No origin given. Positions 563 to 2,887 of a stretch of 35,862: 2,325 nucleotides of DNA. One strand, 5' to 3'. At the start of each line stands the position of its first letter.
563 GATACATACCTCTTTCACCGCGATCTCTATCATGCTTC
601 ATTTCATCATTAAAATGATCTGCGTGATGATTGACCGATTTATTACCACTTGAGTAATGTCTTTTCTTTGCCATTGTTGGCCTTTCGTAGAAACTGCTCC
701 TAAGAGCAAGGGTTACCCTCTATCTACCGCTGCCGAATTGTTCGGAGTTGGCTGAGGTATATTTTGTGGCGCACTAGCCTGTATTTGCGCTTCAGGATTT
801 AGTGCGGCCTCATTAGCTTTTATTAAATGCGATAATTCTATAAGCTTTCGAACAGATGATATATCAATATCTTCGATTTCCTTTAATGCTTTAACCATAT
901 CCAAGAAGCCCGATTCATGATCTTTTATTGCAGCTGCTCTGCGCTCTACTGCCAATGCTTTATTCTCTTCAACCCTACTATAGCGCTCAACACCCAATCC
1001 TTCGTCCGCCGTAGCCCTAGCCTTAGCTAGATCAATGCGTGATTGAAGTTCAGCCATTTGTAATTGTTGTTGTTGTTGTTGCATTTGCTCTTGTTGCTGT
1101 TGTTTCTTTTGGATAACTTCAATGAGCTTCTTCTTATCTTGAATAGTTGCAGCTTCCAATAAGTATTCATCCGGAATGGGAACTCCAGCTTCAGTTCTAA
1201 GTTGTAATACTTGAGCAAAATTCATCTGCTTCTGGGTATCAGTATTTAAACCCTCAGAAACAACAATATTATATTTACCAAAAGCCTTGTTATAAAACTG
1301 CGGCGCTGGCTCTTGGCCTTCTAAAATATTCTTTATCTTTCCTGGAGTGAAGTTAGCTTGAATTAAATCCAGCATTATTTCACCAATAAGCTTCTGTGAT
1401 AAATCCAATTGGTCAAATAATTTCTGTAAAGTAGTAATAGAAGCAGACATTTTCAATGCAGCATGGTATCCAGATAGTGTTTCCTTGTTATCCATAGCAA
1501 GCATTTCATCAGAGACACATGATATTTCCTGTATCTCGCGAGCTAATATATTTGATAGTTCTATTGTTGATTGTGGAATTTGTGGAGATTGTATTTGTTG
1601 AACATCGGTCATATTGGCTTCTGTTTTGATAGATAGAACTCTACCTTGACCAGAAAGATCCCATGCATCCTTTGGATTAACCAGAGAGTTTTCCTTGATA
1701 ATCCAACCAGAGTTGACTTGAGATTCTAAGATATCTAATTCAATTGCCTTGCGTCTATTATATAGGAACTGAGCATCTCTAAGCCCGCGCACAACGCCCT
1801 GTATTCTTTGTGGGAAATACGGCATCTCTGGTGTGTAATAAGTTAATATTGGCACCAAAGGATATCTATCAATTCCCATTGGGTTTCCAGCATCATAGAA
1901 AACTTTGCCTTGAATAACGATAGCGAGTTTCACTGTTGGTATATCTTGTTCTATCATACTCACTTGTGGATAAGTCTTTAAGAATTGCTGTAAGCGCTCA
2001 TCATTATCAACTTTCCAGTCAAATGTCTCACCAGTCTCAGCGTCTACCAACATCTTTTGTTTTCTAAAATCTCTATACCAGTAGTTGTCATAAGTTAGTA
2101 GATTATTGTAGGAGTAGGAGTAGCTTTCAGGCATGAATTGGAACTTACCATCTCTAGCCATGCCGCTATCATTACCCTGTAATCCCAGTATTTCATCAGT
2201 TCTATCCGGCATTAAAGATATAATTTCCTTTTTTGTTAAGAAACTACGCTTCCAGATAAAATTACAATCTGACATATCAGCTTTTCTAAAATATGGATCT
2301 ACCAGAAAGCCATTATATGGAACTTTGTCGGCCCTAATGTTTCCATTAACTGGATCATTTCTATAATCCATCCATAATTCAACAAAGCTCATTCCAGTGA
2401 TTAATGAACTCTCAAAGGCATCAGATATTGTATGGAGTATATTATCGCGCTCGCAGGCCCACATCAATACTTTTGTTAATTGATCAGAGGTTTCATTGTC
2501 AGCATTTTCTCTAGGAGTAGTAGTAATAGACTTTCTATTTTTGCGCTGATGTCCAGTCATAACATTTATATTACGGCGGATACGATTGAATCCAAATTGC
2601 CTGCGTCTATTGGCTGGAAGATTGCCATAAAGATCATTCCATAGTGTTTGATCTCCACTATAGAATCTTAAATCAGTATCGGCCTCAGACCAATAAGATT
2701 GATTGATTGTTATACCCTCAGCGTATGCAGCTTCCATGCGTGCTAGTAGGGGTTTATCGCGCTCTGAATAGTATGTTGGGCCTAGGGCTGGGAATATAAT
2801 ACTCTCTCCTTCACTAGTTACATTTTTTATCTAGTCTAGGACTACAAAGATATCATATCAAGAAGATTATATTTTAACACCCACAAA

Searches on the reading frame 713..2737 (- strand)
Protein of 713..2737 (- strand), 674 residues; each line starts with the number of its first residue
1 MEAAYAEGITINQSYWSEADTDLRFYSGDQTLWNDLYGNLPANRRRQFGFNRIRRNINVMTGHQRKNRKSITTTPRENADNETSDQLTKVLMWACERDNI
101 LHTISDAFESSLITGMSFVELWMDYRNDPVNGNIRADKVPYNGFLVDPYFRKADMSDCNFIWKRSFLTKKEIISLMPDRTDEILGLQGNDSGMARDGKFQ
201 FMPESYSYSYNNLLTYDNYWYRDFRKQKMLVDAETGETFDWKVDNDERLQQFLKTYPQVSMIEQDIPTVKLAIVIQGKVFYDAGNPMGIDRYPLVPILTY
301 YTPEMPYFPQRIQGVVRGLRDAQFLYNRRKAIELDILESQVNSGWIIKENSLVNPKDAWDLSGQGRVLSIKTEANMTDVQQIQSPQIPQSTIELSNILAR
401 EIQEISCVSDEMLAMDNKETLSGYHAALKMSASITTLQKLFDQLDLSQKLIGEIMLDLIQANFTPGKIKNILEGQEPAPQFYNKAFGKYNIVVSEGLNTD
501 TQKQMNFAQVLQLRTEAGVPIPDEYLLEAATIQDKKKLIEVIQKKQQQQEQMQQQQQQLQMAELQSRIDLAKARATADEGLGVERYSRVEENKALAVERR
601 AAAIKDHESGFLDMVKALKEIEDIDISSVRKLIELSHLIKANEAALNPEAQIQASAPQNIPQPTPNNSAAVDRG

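Call 39: search_protein_families(library=pfam, proteins=[window:713-2737:-], max_evalue=0.01)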
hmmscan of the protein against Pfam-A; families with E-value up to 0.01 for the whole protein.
window:713-2737:- (674 aa): 3 families
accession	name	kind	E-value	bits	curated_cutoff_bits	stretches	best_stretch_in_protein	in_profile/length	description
PF16510.12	P22_portal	-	1.5e-72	245.4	26.1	1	5-575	4-591/594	Phage P22-like portal protein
PF23899.1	SU10_portal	-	4.4e-08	32.5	30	0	69-128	71-131/593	Phage SU10 portal protein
PF10501.15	Ribosomal_L50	-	0.003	18.1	25.1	1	504-564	38-99/109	Ribosomal subunit 39S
